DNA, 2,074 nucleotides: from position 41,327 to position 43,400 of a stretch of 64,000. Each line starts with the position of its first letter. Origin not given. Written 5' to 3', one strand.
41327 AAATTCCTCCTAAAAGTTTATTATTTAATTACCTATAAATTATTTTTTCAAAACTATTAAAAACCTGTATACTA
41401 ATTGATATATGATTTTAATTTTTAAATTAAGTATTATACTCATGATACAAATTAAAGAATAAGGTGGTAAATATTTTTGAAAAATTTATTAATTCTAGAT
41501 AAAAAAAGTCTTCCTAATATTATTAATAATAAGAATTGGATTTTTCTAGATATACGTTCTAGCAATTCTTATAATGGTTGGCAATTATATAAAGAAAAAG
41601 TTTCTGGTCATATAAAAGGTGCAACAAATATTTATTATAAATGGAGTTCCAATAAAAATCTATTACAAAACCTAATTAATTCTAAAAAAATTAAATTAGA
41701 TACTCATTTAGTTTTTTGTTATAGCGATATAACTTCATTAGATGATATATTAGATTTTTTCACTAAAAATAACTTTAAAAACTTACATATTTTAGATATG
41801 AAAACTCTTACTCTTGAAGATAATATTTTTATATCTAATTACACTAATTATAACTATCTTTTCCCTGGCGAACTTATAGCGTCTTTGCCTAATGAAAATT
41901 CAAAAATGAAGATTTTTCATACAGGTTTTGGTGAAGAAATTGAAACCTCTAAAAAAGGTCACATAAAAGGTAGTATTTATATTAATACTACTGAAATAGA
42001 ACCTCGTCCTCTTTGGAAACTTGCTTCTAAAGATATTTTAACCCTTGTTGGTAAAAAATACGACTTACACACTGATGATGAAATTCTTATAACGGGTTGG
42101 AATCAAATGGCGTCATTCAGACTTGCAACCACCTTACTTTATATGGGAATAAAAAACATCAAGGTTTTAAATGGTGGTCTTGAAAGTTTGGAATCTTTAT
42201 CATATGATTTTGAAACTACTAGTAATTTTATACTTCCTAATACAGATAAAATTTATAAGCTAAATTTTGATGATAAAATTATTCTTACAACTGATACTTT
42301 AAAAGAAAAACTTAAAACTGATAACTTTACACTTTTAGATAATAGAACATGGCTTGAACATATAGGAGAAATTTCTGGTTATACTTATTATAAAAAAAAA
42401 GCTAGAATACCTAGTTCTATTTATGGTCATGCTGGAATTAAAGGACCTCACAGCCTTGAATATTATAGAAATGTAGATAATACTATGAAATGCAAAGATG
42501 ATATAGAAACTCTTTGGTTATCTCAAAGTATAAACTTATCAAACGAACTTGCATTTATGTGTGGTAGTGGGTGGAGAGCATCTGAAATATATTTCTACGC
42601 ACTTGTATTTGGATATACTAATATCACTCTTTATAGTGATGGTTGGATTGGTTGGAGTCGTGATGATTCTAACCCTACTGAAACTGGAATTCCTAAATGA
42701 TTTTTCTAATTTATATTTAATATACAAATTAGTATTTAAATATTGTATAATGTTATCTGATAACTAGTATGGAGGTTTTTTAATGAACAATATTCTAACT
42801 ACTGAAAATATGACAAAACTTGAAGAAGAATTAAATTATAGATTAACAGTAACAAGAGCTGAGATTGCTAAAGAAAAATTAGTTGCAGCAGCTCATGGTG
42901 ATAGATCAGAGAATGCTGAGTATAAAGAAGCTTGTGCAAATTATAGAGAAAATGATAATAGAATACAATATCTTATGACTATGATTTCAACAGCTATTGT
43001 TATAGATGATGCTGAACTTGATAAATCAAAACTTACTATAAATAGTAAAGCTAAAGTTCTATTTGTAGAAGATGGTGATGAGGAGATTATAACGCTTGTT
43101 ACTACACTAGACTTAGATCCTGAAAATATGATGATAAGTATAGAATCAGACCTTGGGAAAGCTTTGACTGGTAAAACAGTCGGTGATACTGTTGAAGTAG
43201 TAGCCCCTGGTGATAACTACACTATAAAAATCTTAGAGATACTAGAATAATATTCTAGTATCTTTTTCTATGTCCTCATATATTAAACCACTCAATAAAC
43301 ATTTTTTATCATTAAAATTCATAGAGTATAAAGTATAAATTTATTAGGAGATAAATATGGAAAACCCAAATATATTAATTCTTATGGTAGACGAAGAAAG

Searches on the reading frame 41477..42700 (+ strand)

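Call 80: search_protein_families(library=pfam, proteins=[window:41477-42700:+], max_evalue=0.00001)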
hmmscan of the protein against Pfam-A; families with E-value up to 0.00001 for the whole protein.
window:41477-42700:+ (407 aa): 1 family
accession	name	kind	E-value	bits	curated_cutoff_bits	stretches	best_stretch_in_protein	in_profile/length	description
PF00581.25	Rhodanese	-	3.2e-27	95.4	22.2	3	271-395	1-101/102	Rhodanese-like domain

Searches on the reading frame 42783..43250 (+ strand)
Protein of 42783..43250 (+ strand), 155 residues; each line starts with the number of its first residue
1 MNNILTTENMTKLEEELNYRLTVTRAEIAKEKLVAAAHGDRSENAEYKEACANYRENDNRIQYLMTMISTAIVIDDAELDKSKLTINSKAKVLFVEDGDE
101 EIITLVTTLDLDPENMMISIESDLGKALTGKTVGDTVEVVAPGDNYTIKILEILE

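Call 80: search_protein_families(library=pfam, proteins=[window:42783-43250:+], max_evalue=0.00001)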
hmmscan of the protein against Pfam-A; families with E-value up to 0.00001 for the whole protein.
window:42783-43250:+ (155 aa): 2 families
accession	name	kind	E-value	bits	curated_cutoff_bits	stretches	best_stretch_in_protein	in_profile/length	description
PF03449.20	GreA_GreB_N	-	3e-19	69.4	24.5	1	4-73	2-71/71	Transcription elongation factor, N-terminal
PF01272.25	GreA_GreB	-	3.2e-18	65.9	26.9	1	81-153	3-75/77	Transcription elongation factor, GreA/GreB, C-term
